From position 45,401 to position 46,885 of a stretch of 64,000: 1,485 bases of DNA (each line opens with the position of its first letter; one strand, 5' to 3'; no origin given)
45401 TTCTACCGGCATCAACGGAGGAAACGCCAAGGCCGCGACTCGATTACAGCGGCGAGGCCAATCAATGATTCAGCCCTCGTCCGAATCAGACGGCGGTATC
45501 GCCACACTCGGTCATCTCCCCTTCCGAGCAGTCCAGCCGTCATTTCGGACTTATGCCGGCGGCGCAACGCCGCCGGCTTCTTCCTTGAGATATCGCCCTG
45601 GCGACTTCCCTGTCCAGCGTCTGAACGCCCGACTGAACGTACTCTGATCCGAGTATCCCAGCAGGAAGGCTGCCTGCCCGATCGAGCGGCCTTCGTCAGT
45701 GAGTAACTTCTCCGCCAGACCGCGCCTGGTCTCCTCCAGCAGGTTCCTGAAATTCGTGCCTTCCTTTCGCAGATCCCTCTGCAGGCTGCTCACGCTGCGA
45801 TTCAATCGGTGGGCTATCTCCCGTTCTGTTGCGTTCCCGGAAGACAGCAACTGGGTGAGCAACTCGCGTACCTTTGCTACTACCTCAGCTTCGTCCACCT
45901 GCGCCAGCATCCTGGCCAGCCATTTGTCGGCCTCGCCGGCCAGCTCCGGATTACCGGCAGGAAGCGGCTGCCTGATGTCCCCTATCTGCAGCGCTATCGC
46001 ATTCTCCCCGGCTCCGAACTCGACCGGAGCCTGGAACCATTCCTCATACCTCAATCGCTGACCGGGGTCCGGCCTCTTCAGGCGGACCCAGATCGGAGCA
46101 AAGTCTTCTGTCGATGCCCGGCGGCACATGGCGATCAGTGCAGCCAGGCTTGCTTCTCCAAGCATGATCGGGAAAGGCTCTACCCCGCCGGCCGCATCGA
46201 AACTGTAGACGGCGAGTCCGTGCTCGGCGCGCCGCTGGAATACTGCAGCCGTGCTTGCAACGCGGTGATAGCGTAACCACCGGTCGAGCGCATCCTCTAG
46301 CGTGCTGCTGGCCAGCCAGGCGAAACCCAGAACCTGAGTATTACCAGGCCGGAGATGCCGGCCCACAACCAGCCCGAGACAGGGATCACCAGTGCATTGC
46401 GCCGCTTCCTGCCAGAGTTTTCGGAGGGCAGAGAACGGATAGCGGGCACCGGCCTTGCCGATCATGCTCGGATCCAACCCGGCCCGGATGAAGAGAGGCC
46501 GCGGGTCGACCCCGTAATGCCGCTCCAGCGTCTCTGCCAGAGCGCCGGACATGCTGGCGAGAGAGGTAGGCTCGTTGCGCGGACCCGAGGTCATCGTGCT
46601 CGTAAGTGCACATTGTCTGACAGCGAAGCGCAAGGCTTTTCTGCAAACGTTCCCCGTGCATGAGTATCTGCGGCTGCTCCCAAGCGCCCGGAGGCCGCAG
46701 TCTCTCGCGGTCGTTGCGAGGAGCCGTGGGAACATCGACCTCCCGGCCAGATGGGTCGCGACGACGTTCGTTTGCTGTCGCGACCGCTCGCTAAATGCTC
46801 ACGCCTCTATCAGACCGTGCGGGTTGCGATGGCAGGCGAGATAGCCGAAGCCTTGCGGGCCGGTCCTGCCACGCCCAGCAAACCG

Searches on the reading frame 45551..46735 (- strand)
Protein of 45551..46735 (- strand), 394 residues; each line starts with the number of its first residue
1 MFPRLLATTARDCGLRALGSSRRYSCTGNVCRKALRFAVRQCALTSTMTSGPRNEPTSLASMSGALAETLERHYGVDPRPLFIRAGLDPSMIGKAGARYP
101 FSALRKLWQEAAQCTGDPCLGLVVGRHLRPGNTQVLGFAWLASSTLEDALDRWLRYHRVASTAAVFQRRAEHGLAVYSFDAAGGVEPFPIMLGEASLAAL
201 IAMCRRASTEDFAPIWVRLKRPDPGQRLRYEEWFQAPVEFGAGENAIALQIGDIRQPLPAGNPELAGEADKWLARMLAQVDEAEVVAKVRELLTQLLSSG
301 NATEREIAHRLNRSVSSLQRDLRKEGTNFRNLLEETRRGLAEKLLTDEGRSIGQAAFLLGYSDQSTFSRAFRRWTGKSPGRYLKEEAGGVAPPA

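Call 48: search_protein_families(library=pfam, proteins=[window:45551-46735:-], max_evalue=0.001)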
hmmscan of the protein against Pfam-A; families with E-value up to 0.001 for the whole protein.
window:45551-46735:- (394 aa): 3 families
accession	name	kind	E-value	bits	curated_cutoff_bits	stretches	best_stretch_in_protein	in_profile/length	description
PF12625.12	Arabinose_bd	-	4.5e-41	141.4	27.6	1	75-257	1-184/185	Arabinose-binding domain of AraC transcription regulator, N-term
PF12833.13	HTH_18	-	1.2e-19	70.8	33.6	1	307-384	1-79/80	Helix-turn-helix domain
PF00165.29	HTH_AraC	-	9.4e-10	38.8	26.6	1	349-384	8-42/42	Bacterial regulatory helix-turn-helix proteins, AraC family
